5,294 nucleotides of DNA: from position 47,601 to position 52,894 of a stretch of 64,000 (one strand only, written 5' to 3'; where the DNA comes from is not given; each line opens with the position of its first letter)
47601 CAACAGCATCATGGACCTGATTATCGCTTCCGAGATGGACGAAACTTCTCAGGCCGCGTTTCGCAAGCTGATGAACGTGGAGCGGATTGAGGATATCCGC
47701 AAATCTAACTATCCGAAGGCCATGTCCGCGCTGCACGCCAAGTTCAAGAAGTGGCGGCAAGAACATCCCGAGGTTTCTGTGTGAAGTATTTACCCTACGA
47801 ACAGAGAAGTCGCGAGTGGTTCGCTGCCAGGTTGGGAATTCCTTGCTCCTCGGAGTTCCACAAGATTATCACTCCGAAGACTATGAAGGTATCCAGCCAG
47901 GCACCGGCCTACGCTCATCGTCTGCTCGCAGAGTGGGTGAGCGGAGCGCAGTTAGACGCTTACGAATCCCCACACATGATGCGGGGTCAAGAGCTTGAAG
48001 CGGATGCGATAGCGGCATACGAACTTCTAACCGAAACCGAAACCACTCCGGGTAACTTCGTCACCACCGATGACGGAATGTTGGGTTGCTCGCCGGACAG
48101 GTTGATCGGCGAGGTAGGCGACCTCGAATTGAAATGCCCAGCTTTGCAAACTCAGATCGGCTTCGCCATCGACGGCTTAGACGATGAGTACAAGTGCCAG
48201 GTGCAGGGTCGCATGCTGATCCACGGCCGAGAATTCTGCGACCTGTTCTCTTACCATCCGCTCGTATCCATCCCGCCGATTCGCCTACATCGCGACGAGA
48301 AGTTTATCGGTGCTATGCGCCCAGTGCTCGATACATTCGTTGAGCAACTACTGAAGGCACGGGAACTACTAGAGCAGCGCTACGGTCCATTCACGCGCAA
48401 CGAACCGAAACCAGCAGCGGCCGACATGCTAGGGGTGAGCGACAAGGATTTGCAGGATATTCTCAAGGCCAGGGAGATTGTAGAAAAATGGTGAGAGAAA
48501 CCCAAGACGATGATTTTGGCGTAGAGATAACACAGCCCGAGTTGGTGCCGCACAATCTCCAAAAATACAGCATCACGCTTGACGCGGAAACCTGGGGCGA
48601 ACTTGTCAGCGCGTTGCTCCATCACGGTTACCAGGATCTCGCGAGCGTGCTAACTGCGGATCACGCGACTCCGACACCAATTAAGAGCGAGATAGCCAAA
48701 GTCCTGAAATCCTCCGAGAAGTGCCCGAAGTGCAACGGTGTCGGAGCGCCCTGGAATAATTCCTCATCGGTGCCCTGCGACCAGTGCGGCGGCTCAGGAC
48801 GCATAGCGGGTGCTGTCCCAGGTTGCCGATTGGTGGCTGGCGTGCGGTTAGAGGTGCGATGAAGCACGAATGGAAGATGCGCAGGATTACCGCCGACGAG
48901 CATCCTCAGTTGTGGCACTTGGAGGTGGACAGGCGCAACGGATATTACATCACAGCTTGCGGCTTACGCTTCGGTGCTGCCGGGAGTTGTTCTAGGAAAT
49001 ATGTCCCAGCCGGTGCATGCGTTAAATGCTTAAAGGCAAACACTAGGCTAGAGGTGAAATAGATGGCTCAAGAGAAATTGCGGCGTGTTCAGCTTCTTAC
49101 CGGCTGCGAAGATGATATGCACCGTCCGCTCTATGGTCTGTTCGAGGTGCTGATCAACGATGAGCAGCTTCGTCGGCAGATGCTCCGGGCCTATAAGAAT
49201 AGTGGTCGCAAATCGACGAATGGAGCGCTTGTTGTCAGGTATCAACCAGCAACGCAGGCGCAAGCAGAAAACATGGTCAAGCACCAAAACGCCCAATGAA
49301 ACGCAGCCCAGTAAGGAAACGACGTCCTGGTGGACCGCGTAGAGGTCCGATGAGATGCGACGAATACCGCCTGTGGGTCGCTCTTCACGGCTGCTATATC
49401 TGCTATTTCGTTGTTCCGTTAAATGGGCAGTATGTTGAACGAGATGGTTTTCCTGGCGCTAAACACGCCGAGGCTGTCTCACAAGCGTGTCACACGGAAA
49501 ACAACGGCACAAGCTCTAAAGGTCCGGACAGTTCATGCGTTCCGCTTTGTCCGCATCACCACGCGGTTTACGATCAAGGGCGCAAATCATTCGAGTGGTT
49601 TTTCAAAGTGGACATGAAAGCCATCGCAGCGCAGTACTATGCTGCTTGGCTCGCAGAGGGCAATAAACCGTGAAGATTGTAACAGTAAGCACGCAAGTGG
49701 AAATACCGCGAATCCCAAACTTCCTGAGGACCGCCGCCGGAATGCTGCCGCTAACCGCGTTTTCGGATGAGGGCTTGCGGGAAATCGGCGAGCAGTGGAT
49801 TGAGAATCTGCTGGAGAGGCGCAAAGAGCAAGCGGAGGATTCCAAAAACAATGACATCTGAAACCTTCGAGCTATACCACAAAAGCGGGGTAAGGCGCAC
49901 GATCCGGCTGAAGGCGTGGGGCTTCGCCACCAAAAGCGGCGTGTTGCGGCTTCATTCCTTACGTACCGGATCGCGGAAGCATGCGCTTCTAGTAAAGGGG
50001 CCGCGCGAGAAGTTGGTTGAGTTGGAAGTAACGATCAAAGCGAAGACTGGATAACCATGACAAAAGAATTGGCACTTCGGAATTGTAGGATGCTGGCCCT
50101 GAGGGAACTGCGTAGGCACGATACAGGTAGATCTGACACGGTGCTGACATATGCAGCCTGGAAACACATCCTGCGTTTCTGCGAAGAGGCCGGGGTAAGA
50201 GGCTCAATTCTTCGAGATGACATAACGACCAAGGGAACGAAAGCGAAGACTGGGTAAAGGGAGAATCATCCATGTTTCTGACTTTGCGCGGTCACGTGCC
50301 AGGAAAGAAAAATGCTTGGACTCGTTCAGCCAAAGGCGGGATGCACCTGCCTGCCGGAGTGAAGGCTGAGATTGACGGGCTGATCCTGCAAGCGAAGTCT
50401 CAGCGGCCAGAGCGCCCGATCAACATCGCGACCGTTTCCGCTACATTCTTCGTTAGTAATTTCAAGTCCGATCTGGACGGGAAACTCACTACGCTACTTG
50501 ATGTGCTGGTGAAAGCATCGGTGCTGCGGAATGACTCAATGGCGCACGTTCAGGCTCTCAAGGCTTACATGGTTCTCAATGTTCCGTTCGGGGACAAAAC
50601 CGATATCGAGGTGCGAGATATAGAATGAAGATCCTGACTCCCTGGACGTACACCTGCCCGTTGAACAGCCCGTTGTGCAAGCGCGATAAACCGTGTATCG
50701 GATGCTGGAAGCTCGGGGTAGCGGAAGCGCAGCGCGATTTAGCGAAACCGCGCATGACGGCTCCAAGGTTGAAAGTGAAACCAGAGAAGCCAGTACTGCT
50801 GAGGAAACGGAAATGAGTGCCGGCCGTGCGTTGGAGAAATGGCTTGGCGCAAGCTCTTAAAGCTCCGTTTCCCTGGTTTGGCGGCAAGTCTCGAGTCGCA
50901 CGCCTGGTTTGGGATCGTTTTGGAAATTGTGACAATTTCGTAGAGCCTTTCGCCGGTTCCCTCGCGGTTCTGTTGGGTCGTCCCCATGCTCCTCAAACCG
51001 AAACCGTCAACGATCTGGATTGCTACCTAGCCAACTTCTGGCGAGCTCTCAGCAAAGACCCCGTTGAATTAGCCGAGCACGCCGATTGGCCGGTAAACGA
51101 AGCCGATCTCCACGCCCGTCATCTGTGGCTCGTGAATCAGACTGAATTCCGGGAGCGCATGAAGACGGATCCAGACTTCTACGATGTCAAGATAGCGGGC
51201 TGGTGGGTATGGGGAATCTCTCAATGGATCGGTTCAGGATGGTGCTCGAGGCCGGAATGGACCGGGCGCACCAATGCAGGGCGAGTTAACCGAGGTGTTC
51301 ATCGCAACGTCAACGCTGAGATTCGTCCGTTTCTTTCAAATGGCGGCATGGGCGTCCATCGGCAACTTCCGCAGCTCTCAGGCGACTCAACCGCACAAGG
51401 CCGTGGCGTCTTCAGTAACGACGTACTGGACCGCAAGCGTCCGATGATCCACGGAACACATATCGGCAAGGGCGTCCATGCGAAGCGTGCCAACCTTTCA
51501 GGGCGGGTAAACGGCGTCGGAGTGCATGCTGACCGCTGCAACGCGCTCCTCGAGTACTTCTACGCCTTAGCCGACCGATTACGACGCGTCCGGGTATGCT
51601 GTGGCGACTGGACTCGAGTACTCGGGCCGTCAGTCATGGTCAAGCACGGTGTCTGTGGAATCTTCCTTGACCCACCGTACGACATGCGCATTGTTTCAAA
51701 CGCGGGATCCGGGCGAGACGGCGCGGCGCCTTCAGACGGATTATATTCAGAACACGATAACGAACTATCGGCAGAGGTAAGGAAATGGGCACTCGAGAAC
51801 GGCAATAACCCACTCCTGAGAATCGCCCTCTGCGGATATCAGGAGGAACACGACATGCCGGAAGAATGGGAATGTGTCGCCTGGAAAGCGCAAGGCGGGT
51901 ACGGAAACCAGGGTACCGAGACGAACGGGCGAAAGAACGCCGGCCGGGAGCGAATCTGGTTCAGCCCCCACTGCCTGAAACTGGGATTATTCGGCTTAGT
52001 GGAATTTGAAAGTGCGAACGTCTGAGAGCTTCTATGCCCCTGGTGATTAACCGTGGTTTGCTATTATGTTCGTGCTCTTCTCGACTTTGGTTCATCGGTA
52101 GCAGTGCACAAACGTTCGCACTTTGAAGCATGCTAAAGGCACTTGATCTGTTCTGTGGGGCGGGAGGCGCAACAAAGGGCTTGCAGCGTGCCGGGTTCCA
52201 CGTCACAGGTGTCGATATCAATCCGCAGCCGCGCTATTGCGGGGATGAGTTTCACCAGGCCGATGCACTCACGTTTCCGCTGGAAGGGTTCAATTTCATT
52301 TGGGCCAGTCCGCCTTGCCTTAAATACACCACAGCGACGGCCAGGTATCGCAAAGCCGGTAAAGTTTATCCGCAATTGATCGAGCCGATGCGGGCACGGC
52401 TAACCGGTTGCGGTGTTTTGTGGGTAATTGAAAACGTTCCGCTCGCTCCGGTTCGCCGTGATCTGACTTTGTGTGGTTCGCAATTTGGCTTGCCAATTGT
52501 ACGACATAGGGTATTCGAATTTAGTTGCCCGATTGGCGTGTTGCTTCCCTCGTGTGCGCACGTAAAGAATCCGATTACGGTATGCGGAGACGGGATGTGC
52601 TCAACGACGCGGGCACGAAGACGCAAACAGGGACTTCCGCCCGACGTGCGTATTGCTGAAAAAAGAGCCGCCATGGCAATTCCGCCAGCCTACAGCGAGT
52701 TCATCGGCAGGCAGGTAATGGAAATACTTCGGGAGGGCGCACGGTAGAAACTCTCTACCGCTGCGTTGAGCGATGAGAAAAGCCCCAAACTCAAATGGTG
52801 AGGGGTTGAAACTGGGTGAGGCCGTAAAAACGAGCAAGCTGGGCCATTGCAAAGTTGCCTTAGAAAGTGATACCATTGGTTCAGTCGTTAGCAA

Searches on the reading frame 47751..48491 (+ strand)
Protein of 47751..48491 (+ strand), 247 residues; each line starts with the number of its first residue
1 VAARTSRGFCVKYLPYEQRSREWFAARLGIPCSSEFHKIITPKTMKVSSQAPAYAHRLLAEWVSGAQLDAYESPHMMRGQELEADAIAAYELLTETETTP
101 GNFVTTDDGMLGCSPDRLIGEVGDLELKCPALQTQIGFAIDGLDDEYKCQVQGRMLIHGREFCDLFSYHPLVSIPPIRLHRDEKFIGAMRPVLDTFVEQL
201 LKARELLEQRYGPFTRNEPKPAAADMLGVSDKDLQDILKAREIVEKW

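Call 10: search_protein_families(library=pfam, proteins=[window:47751-48491:+], max_evalue=0.001)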
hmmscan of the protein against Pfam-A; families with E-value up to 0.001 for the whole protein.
window:47751-48491:+ (247 aa): 1 family
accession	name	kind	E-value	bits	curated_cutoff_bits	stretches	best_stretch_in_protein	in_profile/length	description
PF09588.16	YqaJ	-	2.9e-16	60.5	22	1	22-160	1-149/150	YqaJ-like viral recombinase domain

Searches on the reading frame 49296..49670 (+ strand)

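Call 36: search_protein_families(library=phrogs, proteins=[window:49296-49670:+], max_evalue=0.00001)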
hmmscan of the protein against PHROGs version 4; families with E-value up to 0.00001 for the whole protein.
window:49296-49670:+ (125 aa): 1 family
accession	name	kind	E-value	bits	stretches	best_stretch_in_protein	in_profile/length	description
phrog_1588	-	unknown function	9.5e-06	26.4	0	23-110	29-106/132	-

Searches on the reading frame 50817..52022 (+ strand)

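Call 10: search_protein_families(library=pfam, proteins=[window:50817-52022:+], max_evalue=0.001)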
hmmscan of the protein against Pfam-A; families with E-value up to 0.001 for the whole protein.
window:50817-52022:+ (402 aa): 1 family
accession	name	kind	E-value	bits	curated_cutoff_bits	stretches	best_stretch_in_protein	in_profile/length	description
PF02086.21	MethyltransfD12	-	4.6e-10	40.1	22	1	20-89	1-73/253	D12 class N6 adenine-specific DNA methyltransferase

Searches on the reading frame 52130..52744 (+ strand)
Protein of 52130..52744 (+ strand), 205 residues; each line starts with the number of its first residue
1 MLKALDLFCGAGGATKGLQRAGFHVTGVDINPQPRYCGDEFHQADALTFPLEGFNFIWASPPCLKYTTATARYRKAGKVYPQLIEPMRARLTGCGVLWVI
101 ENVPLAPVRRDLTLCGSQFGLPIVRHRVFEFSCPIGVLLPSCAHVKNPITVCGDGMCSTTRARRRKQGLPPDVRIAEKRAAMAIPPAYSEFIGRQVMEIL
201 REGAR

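Call 36: search_protein_families(library=phrogs, proteins=[window:52130-52744:+], max_evalue=0.00001)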
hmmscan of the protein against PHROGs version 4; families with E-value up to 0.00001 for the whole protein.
window:52130-52744:+ (205 aa): 4 families
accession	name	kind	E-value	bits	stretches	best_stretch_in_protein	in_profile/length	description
phrog_363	-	other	2e-26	93.9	1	1-198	53-216/327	DNA methyltransferase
phrog_116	-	other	9.1e-08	31.9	1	1-71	207-288/779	DNA methyltransferase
phrog_5999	-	other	8e-07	30.1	0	2-27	3-28/109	DNA methyltransferase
phrog_757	-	other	7.2e-06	26.3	1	2-102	15-127/247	DNA methyltransferase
